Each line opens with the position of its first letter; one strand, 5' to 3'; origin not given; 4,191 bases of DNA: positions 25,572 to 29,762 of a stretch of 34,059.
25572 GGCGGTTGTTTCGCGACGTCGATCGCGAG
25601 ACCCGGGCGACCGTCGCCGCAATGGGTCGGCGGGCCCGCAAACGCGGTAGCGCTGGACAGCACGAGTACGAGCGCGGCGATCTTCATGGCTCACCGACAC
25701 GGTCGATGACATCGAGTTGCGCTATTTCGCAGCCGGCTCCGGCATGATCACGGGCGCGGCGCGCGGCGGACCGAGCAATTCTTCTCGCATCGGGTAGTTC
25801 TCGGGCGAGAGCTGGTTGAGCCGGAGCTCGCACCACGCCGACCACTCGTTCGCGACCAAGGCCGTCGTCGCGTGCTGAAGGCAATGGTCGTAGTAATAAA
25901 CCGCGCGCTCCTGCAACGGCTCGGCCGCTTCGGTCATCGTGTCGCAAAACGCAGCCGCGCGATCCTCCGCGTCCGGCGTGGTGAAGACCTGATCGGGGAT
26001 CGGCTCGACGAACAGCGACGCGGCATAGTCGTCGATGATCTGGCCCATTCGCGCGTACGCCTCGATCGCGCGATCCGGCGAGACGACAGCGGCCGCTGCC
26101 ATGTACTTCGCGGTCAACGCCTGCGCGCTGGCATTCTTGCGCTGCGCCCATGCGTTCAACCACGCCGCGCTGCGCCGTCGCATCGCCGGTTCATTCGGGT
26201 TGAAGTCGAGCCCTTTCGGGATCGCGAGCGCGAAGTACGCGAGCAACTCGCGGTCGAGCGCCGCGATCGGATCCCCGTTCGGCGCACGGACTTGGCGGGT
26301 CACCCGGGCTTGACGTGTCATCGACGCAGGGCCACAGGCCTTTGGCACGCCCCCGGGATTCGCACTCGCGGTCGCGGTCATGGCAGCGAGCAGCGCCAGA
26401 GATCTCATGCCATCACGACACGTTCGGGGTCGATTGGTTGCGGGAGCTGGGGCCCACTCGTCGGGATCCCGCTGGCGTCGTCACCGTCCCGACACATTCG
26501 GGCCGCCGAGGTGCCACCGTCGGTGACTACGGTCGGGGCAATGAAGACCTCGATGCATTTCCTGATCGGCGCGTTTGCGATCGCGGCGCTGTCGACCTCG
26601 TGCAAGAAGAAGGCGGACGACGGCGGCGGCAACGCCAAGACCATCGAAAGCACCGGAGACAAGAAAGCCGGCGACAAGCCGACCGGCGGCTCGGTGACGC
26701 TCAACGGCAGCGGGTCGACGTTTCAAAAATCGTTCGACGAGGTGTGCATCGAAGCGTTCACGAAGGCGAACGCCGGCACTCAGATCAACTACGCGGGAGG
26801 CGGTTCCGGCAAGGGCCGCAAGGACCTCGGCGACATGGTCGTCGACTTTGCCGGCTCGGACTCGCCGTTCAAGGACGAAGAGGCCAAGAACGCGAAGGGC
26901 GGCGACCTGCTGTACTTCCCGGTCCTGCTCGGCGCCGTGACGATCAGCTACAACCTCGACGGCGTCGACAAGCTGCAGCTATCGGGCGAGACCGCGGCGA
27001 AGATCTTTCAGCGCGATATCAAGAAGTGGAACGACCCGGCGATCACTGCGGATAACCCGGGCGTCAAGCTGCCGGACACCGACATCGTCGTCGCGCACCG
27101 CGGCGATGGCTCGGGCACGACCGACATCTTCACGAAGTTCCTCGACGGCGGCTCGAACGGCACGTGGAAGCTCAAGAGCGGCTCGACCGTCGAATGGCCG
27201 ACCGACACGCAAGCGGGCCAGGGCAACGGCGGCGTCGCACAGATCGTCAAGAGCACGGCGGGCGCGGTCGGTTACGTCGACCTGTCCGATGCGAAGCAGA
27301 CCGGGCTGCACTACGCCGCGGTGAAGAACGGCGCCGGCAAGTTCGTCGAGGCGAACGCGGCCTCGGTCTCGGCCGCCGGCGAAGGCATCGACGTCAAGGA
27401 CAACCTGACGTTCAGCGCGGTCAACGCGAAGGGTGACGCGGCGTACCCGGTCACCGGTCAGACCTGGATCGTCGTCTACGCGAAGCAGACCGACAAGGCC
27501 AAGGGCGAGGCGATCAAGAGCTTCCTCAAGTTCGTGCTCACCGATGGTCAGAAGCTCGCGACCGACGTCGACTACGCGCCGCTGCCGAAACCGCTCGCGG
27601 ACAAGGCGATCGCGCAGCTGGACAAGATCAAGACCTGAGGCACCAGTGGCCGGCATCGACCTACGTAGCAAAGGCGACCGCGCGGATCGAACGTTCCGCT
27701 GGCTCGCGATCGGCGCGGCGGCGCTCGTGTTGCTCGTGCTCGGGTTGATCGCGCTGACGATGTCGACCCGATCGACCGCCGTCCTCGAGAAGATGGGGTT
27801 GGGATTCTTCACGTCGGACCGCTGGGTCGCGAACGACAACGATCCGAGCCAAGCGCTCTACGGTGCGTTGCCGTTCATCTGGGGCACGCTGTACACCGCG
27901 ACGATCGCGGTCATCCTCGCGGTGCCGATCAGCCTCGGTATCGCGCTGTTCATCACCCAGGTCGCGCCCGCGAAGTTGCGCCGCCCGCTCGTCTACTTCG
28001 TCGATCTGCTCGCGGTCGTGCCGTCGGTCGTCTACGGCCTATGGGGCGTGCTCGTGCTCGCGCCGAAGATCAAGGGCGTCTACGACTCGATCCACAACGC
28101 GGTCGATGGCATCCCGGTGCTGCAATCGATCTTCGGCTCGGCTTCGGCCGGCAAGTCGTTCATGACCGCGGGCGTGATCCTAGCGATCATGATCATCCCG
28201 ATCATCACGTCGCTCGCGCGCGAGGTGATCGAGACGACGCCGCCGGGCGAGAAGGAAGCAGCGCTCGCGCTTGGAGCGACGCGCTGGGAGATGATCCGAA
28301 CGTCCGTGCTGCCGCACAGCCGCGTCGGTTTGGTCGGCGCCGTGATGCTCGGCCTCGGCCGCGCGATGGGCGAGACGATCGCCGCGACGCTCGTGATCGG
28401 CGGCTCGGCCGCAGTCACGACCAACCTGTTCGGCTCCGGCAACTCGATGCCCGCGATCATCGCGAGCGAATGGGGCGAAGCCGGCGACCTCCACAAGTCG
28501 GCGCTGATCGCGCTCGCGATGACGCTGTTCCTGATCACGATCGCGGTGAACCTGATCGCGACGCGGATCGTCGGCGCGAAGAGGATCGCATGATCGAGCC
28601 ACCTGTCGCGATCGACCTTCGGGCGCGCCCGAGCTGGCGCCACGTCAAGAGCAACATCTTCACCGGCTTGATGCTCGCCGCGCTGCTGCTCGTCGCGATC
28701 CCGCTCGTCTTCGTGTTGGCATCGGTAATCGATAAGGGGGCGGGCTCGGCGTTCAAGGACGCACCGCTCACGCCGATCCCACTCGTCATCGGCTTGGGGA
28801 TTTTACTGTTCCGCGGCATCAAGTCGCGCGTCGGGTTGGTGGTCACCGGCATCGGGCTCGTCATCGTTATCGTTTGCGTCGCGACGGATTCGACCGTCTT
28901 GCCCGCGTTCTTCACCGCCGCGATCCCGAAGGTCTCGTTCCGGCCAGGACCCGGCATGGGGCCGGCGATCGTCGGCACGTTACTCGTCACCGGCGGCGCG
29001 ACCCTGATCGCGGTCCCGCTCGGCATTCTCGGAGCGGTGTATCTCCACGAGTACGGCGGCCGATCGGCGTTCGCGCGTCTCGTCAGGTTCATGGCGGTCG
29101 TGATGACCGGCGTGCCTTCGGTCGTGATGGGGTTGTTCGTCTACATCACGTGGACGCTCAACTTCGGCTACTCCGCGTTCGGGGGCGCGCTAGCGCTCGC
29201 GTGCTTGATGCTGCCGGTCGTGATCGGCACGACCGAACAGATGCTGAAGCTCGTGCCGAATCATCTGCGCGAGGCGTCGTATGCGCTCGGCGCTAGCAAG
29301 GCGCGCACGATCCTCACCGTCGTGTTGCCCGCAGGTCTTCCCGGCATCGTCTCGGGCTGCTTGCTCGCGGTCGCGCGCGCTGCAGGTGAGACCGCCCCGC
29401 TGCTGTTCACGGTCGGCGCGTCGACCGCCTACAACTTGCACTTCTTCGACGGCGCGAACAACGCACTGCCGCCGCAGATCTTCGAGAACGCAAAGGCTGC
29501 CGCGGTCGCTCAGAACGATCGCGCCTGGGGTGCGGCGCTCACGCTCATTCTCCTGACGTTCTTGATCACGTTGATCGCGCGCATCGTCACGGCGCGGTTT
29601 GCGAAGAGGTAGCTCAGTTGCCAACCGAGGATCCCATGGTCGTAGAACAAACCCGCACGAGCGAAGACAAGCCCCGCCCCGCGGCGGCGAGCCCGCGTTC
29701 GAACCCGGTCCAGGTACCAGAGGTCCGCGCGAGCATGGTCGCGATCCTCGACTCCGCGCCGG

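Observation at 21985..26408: Pho regulon split by a ~4.5-kb cluster: three paralogous secreted four-Cys proteins, a TonB-C/ExbD-like lipoprotein and a coiled-coil lipoprotein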

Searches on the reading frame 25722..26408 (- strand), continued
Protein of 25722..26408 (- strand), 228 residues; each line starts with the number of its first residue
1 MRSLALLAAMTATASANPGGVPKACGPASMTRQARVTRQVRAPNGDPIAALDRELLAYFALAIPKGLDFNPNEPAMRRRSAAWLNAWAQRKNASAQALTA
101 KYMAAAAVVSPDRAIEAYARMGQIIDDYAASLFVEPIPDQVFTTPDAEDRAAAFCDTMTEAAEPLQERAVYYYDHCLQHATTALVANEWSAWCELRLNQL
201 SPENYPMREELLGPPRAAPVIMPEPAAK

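Call 50: search_protein_families(library=ncbifam, proteins=[L011:5141-6889:+, L011:12428-15004:+, L011:15036-16046:+, L011:2562-4337:-, L036:9812-11539:+, L036:13325-15901:+, L036:16693-17694:+, L036:1388-2953:+], max_evalue=0.00001)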
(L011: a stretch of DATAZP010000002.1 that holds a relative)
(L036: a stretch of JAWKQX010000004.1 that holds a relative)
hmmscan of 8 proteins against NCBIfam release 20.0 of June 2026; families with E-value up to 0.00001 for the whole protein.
L011:5141-6889:+ (582 aa): 1 family
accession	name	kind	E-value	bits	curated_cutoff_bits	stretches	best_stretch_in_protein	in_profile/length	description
NF033756.1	gliding_GltC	equivalog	1.7e-95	321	450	1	74-576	103-619/622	adventurous gliding motility protein GltC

L011:12428-15004:+ (858 aa): 7 families
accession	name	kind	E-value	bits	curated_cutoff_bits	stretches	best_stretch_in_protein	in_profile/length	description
NF033760.1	gliding_GltG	equivalog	8.7e-83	279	650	2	6-199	3-193/650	adventurous gliding motility protein GltG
NF033768.1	myxo_SS_tail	domain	9.8e-22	76.9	40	1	765-853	1-91/92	AgmX/PglI C-terminal domain-containing protein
TIGR03354.1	VI_FHA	hypoth_equivalog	5.5e-13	49.5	120.25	1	27-246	24-251/420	type VI secretion system-associated FHA domain protein TagH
NF049868.1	FhaB_Rv0019c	equivalog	1.7e-12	47.7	125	1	8-99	67-158/158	FHA domain-containing protein FhaB/FipA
NF041660.2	oxygluDhInhib_OdhI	equivalog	5.7e-11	42.4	200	1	26-97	55-125/130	oxoglutarate dehydrogenase inhibitor Odhl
NF052573.1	HisKinEspAMyxo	equivalog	1.3e-08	33.4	1400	1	31-95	50-114/755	serine histidine kinase EspA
NF033761.1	gliding_GltJ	equivalog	1.6e-08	34.1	450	1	761-853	577-671/671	adventurous gliding motility protein GltJ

L011:15036-16046:+ (336 aa): 12 families
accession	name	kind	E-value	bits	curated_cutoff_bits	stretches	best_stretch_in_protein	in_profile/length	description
NF040959.1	MamA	equivalog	8.7e-23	80.8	200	2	219-315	67-165/204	magnetosome protein MamA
TIGR02917.1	PEP_TPR_lipo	equivalog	2.5e-17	62.1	312.2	1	134-282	515-660/899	XrtA/PEP-CTERM system TPR-repeat protein PrsT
TIGR02552.1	LcrH_SycD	equivalog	8.8e-13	48.1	104.8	0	37-102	31-96/136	SycD/LcrH family type III secretion system chaperone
TIGR02795.1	tol_pal_ybgF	equivalog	6.5e-12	46.1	90.1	0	28-122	6-102/119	tol-pal system protein YbgF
TIGR02521.1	type_IV_pilW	equivalog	2.4e-10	40.4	154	1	129-315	42-220/234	type IV pilus biogenesis/stability protein PilW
NF047371.1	FlcA_CTERM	equivalog_domain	3.4e-10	39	300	0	36-105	451-520/646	periplasmic flagellar collar protein FlcA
NF008391.2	PRK11189.1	equivalog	2.5e-09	37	250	0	221-285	97-161/297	lipoprotein NlpI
NF033920.0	C39_PA2778_fam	equivalog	6.7e-09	35.5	150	0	17-109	151-239/255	PA2778 family cysteine peptidase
NF008756.0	PRK11788.1-4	equivalog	2.8e-06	26.6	474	0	192-285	147-242/389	lipopolysaccharide assembly protein LapB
NF033762.1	social_mot_Tgl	equivalog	3.7e-06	26.5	225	0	62-198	35-182/252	social motility TPR repeat lipoprotein Tgl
TIGR00540.1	TPR_hemY_coli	hypoth_equivalog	6.2e-06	25.2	142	0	42-100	310-367/385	heme biosynthesis-associated TPR protein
NF047507.1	TPR_BatC_Lepto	exception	6.6e-06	25.7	175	0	29-111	63-149/214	TPR repeat-containing protein BatC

L011:2562-4337:- (591 aa): 0 families

L036:9812-11539:+ (575 aa): 1 family
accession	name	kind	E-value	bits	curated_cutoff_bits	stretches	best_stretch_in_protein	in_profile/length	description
TIGR02795.1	tol_pal_ybgF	equivalog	2.3e-08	34.7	90.1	1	122-227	5-110/119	tol-pal system protein YbgF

L036:13325-15901:+ (858 aa): 7 families
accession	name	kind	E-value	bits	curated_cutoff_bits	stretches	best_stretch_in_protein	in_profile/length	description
NF033760.1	gliding_GltG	equivalog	3.3e-95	320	650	2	421-855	225-648/650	adventurous gliding motility protein GltG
NF033768.1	myxo_SS_tail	domain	1.2e-22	79.9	40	1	764-853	1-92/92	AgmX/PglI C-terminal domain-containing protein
NF049868.1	FhaB_Rv0019c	equivalog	3.5e-13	49.9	125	1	9-99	68-158/158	FHA domain-containing protein FhaB/FipA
NF041660.2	oxygluDhInhib_OdhI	equivalog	2.9e-12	46.6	200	1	26-97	55-125/130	oxoglutarate dehydrogenase inhibitor Odhl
TIGR03354.1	VI_FHA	hypoth_equivalog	3e-10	40.5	120.25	1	25-228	22-218/420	type VI secretion system-associated FHA domain protein TagH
NF052573.1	HisKinEspAMyxo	equivalog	2.2e-09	35.9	1400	1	31-96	50-115/755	serine histidine kinase EspA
NF033761.1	gliding_GltJ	equivalog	1.7e-08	34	450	1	763-852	580-671/671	adventurous gliding motility protein GltJ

L036:16693-17694:+ (333 aa): 14 families
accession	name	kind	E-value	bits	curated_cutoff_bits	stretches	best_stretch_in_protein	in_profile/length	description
NF040959.1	MamA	equivalog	1.7e-21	76.6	200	2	37-119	101-183/204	magnetosome protein MamA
TIGR02917.1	PEP_TPR_lipo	equivalog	3.3e-18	65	312.2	1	147-299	375-524/899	XrtA/PEP-CTERM system TPR-repeat protein PrsT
TIGR02521.1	type_IV_pilW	equivalog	3e-16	59.7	154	1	150-224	114-190/234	type IV pilus biogenesis/stability protein PilW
TIGR02552.1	LcrH_SycD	equivalog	1.2e-13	51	104.8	0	45-113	56-124/136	SycD/LcrH family type III secretion system chaperone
TIGR02795.1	tol_pal_ybgF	equivalog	1.2e-09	38.8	90.1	0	48-128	9-93/119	tol-pal system protein YbgF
NF033762.1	social_mot_Tgl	equivalog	2.4e-09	36.9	225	0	152-208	153-204/252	social motility TPR repeat lipoprotein Tgl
NF052312.1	T9SS_PorW_SprE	equivalog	1.6e-08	33.7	250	0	206-299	182-278/716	type IX secretion system periplasmic lipoprotein PorW/SprE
NF008391.2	PRK11189.1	equivalog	7.5e-08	32.2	250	0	239-302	98-161/297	lipoprotein NlpI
NF047507.1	TPR_BatC_Lepto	exception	1.1e-07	31.5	175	0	150-202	73-129/214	TPR repeat-containing protein BatC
NF033920.0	C39_PA2778_fam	equivalog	1.9e-07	30.7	150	0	51-127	166-243/255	PA2778 family cysteine peptidase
NF047558.1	TPR_END_plus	domain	2.9e-07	30.3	32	0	171-201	1-31/56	TPR end-of-group domain-containing protein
NF008757.0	PRK11788.1-5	equivalog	5.7e-07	29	363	0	45-201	111-246/388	lipopolysaccharide assembly protein LapB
NF047371.1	FlcA_CTERM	equivalog_domain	7e-07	28.1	300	0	150-215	454-519/646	periplasmic flagellar collar protein FlcA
TIGR00990.1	3a0801s09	subfamily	7.9e-06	24.8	757.25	0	35-104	121-189/615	mitochondrial import receptor subunit TOM70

L036:1388-2953:+ (521 aa): 2 families
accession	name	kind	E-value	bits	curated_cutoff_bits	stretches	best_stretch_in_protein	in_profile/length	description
NF000648.1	PRK00026.1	equivalog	7.8e-83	277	220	1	64-302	2-221/221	tRNA (guanosine(37)-N1)-methyltransferase TrmD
TIGR00088.1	trmD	equivalog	2.5e-81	272.4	195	1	63-308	1-228/233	tRNA (guanosine(37)-N1)-methyltransferase TrmD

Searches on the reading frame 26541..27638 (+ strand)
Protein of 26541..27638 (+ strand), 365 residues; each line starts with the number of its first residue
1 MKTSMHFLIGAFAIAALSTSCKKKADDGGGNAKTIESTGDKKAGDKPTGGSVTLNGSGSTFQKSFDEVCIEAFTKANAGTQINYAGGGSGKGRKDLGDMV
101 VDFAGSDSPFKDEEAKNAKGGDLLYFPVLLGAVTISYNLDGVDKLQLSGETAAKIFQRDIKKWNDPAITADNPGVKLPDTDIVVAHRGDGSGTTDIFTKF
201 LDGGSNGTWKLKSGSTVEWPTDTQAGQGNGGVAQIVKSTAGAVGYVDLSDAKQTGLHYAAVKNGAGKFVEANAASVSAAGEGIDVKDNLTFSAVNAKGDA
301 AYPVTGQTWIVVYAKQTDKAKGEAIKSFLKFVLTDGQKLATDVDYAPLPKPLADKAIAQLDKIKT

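Call 18: search_protein_families(library=pfam, proteins=[window:26541-27638:+], max_evalue=0.001)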
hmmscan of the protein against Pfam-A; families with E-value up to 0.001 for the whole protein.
window:26541-27638:+ (365 aa): 3 families
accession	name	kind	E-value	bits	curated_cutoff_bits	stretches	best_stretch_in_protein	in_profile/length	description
PF12849.12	PBP_like_2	-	4.3e-45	155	27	1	51-335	9-266/267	PBP superfamily domain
PF01547.30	SBP_bac_1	-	5.4e-19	69.8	26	1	60-338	3-306/307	Bacterial extracellular solute-binding protein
PF12727.12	PBP_like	-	0.00028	20.5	27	0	177-262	89-167/193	PBP superfamily domain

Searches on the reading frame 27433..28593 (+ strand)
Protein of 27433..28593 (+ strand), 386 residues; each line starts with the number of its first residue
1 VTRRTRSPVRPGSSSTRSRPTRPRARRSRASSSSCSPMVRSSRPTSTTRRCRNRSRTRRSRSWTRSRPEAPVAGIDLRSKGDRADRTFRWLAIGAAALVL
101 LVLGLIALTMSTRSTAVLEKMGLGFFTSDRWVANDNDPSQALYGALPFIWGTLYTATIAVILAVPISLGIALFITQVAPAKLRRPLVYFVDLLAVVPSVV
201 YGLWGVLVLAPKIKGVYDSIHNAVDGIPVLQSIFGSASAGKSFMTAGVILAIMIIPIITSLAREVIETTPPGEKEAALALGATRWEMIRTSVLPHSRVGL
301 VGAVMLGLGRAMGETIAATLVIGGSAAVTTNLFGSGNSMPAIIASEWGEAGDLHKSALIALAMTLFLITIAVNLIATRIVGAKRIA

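Call 18: search_protein_families(library=pfam, proteins=[window:27433-28593:+], max_evalue=0.001)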
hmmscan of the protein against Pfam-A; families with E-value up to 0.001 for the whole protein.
window:27433-28593:+ (386 aa): 1 family
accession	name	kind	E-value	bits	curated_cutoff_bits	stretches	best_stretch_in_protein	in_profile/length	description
PF00528.27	BPD_transp_1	-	2.9e-17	63.4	26.4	1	170-379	4-178/184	Binding-protein-dependent transport system inner membrane component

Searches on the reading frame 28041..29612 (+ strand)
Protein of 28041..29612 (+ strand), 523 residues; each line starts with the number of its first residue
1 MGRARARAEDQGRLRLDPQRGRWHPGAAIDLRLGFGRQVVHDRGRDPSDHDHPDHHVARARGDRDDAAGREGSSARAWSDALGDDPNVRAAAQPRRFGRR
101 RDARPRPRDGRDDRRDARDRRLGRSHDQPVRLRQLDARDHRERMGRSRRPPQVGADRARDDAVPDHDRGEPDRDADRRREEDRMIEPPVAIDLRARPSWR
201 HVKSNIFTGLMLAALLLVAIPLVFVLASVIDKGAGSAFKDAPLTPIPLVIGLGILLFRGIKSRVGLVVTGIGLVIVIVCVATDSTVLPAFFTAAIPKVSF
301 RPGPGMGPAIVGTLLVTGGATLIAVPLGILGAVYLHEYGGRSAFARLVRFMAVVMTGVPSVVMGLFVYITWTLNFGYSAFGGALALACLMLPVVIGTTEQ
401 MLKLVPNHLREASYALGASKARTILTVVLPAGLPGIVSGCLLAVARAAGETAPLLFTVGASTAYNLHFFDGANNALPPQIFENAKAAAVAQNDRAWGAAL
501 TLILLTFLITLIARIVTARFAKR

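Call 18: search_protein_families(library=pfam, proteins=[window:28041-29612:+], max_evalue=0.001)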
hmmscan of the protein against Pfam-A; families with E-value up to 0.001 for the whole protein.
window:28041-29612:+ (523 aa): 1 family
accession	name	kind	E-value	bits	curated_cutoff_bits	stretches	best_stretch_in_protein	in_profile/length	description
PF00528.27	BPD_transp_1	-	3.7e-19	69.6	26.4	1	325-523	2-181/184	Binding-protein-dependent transport system inner membrane component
